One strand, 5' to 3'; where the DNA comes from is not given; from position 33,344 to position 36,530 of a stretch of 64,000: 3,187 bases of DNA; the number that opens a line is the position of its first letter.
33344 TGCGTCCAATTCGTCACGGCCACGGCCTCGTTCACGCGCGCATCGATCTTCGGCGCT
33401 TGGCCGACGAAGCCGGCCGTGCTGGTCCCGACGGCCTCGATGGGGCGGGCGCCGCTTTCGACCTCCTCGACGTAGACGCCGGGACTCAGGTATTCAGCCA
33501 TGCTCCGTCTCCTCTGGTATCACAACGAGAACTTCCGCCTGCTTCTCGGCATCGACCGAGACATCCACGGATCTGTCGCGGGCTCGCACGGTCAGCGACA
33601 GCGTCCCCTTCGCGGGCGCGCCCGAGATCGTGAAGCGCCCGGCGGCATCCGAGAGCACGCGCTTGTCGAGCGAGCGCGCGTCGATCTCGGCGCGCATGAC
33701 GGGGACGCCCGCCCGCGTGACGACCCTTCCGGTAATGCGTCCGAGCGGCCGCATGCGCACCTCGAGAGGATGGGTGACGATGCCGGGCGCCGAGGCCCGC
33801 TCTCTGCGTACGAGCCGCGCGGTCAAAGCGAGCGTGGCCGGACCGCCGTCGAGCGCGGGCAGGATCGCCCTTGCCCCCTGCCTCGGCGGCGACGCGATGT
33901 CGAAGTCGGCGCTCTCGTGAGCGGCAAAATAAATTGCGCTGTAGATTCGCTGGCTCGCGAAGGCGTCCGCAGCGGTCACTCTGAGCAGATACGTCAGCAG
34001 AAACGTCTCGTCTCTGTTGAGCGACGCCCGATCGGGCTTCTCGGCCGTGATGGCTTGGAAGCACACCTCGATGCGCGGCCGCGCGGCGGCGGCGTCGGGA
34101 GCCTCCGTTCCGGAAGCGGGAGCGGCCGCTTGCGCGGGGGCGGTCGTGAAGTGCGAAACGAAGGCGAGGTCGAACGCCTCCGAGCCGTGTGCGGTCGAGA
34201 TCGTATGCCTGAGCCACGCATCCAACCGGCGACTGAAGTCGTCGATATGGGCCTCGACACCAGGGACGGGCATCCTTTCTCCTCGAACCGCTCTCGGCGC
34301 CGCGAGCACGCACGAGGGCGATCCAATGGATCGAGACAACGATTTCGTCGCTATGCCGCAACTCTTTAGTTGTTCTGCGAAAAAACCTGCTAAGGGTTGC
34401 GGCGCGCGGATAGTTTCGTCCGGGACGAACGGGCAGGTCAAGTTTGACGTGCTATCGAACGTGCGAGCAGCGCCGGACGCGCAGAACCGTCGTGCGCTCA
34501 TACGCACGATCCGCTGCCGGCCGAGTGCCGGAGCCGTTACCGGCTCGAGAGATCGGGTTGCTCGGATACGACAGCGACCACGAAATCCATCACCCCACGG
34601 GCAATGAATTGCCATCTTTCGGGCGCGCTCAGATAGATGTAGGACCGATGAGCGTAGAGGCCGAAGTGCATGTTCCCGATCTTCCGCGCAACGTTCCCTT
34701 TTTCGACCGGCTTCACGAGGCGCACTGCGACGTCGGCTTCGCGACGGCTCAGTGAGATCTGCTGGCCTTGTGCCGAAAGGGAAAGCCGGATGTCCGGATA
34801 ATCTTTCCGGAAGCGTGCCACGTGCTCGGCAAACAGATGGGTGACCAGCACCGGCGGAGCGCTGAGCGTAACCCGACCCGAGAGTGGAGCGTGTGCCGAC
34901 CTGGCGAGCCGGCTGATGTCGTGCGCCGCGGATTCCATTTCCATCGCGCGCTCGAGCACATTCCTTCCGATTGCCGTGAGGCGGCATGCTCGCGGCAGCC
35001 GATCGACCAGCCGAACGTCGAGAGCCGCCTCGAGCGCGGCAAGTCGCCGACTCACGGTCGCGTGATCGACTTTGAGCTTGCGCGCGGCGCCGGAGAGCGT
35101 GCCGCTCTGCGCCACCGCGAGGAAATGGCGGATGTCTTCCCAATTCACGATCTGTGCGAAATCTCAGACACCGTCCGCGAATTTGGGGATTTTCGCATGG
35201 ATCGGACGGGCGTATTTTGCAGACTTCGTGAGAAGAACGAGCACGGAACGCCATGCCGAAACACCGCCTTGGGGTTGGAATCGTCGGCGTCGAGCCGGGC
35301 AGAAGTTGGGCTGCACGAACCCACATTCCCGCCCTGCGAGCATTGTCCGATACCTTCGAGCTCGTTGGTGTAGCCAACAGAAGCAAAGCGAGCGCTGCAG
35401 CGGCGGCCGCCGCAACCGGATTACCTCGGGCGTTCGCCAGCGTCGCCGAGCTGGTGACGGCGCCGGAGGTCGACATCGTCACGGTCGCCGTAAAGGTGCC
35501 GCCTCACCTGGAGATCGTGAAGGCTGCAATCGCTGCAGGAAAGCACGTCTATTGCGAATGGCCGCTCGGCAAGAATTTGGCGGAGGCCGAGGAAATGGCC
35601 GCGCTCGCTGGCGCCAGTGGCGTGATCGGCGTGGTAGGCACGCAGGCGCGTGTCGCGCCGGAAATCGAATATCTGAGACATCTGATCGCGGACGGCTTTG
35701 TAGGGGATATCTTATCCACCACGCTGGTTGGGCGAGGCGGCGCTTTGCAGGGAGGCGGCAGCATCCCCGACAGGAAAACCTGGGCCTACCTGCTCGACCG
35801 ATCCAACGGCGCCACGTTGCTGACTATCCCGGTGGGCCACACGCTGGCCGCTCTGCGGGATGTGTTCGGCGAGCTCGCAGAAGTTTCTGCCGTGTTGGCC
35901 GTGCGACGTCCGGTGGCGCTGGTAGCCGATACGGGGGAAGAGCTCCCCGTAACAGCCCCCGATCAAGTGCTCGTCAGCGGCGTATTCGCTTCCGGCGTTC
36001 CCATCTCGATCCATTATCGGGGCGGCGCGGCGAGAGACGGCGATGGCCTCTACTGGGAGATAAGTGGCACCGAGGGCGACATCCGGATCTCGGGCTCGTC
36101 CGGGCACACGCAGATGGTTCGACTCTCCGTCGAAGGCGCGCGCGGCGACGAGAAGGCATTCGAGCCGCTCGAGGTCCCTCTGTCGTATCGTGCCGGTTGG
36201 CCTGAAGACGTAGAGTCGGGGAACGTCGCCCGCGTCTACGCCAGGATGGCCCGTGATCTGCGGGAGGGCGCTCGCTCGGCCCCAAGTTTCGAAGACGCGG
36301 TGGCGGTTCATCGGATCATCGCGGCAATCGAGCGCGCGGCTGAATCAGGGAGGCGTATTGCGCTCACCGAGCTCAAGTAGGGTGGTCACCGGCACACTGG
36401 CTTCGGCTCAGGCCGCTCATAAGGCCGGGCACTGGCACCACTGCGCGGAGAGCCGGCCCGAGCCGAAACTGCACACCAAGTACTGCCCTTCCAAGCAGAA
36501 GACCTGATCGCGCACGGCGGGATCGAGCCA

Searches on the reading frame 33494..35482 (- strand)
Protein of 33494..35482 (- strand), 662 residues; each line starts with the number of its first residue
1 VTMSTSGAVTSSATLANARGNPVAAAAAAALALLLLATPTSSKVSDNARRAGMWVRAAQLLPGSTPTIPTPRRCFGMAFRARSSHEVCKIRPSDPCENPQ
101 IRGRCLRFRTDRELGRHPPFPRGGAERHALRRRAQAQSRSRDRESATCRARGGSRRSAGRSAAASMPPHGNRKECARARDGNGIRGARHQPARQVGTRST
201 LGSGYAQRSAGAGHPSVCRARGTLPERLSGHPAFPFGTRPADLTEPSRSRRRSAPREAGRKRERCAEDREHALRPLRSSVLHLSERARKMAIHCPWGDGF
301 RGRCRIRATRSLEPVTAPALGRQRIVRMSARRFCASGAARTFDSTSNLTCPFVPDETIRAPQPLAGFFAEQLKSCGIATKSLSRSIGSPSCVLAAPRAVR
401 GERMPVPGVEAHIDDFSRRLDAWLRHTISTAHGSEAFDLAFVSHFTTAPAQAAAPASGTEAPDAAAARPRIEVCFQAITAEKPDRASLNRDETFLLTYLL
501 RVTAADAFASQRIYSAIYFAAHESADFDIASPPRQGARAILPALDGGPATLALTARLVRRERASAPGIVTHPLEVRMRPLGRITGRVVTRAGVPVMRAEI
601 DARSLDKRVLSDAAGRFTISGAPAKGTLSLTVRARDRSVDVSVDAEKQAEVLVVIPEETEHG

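Call 9: search_protein_families(library=pfam, proteins=[window:33494-35482:-], max_evalue=0.1)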
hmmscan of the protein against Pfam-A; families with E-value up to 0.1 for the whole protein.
window:33494-35482:- (662 aa): 2 families
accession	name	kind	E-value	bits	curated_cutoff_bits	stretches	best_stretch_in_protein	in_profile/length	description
PF13620.12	CarboxypepD_reg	-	1e-07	32.7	32.3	1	583-647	2-73/82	Carboxypeptidase regulatory-like domain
PF13715.12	CarbopepD_reg_2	-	0.027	14.9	32.2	1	583-651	1-72/88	CarboxypepD_reg-like domain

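Call 32: search_protein_families(library=ncbifam, proteins=[window:33494-35482:-], max_evalue=0.01)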
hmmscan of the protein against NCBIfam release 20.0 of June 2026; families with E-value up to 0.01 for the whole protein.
window:33494-35482:- (662 aa): 0 families

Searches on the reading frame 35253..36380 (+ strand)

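Call 10: search_protein_families(library=pfam, proteins=[window:35253-36380:+], max_evalue=0.1)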
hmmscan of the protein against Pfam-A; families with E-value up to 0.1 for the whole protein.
window:35253-36380:+ (375 aa): 5 families
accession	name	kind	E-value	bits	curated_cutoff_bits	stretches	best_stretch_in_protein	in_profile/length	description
PF22685.1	Gal80p_C-like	-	5e-33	114.9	29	1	136-281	1-152/152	Gal80p, C-terminal domain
PF01408.29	GFO_IDH_MocA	-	7.4e-23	82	24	1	7-129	2-119/120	Oxidoreductase family, NAD-binding Rossmann fold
PF02894.22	GFO_IDH_MocA_C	-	9.1e-10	39.1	22.9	1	195-371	48-218/218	Oxidoreductase family, C-terminal alpha/beta domain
PF22725.1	GFO_IDH_MocA_C3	-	3.8e-09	37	27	1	139-278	2-124/124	GFO/IDH/MocA C-terminal domain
PF03447.22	NAD_binding_3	-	0.022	15.9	24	1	34-99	21-85/116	Homoserine dehydrogenase, NAD binding domain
